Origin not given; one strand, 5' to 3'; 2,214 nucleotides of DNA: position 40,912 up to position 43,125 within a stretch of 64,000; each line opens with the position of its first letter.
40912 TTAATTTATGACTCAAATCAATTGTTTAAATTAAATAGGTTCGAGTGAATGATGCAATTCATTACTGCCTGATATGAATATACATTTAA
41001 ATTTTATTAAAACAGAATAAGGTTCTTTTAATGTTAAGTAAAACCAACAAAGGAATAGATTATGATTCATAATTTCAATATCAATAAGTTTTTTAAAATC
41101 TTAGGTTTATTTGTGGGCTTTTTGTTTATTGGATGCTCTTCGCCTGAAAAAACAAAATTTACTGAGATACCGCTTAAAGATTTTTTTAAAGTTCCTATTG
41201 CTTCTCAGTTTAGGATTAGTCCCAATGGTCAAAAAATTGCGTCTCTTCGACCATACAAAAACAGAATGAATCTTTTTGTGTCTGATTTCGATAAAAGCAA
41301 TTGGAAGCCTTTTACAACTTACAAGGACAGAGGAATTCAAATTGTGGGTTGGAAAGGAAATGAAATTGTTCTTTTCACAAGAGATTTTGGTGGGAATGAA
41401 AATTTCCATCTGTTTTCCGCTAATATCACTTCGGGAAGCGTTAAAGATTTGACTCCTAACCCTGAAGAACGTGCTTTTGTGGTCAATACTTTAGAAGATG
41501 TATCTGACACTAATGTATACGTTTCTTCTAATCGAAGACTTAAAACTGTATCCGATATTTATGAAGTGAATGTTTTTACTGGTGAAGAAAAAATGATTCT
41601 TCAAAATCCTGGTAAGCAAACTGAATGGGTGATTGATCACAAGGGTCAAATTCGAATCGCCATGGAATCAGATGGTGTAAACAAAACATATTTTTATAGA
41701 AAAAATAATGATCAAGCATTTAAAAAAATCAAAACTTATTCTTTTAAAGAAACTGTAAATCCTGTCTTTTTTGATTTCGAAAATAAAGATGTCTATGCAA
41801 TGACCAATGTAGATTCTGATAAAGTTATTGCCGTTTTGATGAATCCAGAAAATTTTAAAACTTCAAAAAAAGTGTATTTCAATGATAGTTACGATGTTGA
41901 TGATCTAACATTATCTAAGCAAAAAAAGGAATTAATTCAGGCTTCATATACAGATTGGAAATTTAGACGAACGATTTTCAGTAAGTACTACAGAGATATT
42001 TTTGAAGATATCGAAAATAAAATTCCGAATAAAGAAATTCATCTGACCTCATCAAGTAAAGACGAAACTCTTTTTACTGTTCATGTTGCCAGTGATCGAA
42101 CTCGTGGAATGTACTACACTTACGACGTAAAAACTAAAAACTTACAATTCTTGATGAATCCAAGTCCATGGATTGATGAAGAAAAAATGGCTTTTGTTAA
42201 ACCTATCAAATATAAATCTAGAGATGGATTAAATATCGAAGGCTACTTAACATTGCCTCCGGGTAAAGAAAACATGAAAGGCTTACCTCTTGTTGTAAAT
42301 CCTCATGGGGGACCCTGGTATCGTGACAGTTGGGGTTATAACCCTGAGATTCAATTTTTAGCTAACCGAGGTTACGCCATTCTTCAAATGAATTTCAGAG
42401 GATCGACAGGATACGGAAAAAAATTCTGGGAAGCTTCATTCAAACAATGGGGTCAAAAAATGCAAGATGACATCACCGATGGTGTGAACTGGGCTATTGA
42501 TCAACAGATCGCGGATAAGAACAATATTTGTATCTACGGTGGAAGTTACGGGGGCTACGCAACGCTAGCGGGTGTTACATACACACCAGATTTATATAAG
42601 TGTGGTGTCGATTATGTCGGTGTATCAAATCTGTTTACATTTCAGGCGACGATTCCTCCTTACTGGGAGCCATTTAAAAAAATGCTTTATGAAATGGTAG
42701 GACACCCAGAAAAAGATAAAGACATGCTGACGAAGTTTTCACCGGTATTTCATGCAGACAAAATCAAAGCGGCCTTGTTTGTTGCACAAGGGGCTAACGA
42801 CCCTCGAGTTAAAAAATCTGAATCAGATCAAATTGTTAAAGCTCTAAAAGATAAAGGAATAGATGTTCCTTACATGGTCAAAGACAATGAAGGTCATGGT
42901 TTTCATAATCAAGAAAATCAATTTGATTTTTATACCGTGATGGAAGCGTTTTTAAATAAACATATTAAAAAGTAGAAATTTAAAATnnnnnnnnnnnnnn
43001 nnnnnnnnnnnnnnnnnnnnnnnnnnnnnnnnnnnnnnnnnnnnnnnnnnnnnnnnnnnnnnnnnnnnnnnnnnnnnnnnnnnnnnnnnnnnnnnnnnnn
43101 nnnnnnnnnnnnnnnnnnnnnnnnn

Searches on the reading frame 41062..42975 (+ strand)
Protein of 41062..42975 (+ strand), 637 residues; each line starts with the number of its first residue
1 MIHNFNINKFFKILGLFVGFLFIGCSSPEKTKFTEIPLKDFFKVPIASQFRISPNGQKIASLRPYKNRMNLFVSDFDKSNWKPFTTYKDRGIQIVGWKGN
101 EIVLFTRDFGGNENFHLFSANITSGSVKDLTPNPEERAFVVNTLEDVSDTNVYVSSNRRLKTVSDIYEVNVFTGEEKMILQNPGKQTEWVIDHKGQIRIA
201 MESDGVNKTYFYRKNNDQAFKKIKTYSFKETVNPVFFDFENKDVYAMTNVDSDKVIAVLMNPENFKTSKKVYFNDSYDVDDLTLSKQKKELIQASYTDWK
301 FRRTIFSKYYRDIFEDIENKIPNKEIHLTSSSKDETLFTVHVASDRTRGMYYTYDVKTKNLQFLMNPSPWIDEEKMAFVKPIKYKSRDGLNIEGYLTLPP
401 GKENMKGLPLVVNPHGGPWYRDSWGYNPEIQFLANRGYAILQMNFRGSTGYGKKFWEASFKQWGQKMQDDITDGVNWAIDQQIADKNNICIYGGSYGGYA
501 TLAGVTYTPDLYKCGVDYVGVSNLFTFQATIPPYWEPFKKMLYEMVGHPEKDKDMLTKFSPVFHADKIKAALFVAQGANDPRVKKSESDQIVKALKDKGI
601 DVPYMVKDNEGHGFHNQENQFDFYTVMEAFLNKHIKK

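Call 12: search_protein_families(library=pfam, proteins=[window:41062-42975:+])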
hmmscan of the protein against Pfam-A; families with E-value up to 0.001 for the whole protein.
window:41062-42975:+ (637 aa): 6 families
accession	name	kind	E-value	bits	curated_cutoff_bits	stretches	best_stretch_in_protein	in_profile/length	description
PF00326.27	Peptidase_S9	-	8.1e-48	163.2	22.6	1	425-636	2-211/213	Prolyl oligopeptidase family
PF20434.5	BD-FAE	-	5.1e-14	52.7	26.8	1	402-595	9-215/215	BD-FAE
PF02129.25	Peptidase_S15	-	5.2e-10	39.9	23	1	388-524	1-132/262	X-Pro dipeptidyl-peptidase (S15 family)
PF01738.24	DLH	-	1.7e-06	28.2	21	1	424-620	23-194/217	Dienelactone hydrolase family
PF05448.18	AXE1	-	7.9e-05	22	21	0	381-523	58-212/321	Acetyl xylan esterase (AXE1)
PF12146.15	Hydrolase_4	-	0.00043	20.1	27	0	423-510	17-99/239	Serine aminopeptidase, S33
